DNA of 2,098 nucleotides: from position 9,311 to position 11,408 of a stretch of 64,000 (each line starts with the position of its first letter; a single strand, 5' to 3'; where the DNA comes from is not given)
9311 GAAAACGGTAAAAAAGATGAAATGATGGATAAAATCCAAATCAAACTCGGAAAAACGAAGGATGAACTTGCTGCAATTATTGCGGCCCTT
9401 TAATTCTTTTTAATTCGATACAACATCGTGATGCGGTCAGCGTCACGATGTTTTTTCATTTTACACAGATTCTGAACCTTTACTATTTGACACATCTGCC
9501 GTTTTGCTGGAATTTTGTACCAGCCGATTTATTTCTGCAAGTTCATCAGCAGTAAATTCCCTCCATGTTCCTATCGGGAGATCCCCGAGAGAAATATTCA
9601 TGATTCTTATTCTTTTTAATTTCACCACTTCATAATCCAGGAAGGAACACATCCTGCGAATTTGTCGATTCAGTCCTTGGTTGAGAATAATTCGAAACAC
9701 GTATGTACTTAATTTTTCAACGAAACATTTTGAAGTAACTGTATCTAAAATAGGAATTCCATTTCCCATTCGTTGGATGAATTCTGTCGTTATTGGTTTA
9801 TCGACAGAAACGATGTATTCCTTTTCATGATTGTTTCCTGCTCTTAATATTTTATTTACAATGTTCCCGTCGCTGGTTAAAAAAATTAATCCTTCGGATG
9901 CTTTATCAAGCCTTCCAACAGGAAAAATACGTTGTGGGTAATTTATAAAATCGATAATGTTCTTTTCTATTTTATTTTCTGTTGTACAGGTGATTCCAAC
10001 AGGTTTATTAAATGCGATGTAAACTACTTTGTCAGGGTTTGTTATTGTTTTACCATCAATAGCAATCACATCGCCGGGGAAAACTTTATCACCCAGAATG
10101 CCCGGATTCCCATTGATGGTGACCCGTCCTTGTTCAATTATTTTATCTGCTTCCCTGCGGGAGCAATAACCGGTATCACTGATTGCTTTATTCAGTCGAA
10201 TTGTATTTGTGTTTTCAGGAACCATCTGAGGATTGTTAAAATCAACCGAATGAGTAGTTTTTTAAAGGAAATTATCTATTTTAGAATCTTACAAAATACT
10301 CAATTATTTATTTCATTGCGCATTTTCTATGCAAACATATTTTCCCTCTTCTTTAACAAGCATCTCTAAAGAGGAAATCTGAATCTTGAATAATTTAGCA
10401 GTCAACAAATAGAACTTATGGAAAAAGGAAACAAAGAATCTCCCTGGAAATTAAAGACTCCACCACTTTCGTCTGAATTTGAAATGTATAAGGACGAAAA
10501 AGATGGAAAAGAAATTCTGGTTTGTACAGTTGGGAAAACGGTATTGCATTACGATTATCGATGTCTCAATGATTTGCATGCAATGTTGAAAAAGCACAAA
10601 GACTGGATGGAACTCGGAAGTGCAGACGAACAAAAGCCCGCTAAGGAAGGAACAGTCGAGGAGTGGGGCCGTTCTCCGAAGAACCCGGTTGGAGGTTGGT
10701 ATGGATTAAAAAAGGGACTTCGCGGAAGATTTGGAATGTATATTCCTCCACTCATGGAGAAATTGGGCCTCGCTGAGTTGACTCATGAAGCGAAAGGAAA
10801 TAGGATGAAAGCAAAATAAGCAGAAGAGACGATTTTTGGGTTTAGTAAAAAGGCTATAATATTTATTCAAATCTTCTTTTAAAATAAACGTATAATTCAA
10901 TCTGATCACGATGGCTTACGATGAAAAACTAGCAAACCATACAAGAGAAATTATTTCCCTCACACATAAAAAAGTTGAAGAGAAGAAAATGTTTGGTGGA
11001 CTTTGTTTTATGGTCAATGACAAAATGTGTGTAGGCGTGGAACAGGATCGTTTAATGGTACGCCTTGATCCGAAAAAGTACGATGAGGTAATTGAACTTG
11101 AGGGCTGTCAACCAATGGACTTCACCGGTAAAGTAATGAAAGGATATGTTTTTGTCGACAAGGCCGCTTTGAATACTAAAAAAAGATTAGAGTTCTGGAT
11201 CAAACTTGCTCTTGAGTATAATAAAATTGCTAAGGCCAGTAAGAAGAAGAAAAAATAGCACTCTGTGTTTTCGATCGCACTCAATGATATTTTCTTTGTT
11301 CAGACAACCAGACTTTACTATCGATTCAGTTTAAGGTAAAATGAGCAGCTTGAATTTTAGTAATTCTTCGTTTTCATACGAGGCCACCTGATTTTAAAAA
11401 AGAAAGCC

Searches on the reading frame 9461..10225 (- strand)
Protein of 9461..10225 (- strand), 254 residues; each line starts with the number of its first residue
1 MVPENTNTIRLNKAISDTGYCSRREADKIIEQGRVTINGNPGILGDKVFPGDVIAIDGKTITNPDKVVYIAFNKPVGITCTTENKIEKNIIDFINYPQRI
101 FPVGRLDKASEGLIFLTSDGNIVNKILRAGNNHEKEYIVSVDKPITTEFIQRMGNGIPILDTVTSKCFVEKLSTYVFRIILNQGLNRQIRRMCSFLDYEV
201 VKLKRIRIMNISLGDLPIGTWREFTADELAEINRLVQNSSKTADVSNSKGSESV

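Call 18: search_protein_families(library=pfam, proteins=[window:9461-10225:-])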
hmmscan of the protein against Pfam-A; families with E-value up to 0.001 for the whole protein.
window:9461-10225:- (254 aa): 2 families
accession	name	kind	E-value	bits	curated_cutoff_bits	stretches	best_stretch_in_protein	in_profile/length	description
PF00849.27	PseudoU_synth_2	-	1.5e-20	74.4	26.8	1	69-194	2-151/152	RNA pseudouridylate synthase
PF01479.30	S4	-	3e-09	36.9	22.8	1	10-52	2-46/48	S4 domain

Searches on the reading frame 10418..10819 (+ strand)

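Call 18: search_protein_families(library=pfam, proteins=[window:10418-10819:+])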
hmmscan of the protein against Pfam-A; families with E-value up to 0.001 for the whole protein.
window:10418-10819:+ (133 aa): 1 family
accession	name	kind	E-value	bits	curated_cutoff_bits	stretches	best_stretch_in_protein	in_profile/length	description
PF21619.2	DUF6855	-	8.5e-71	236.4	27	1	3-132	2-131/132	Family of unknown function (DUF6855)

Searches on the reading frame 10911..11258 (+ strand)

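Call 18: search_protein_families(library=pfam, proteins=[window:10911-11258:+])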
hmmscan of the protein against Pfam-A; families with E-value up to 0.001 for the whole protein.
window:10911-11258:+ (115 aa): 1 family
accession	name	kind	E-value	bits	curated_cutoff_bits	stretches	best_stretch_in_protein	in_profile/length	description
PF04993.18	TfoX_N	-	2.5e-20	72.8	30.1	1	20-102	7-89/91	TfoX N-terminal domain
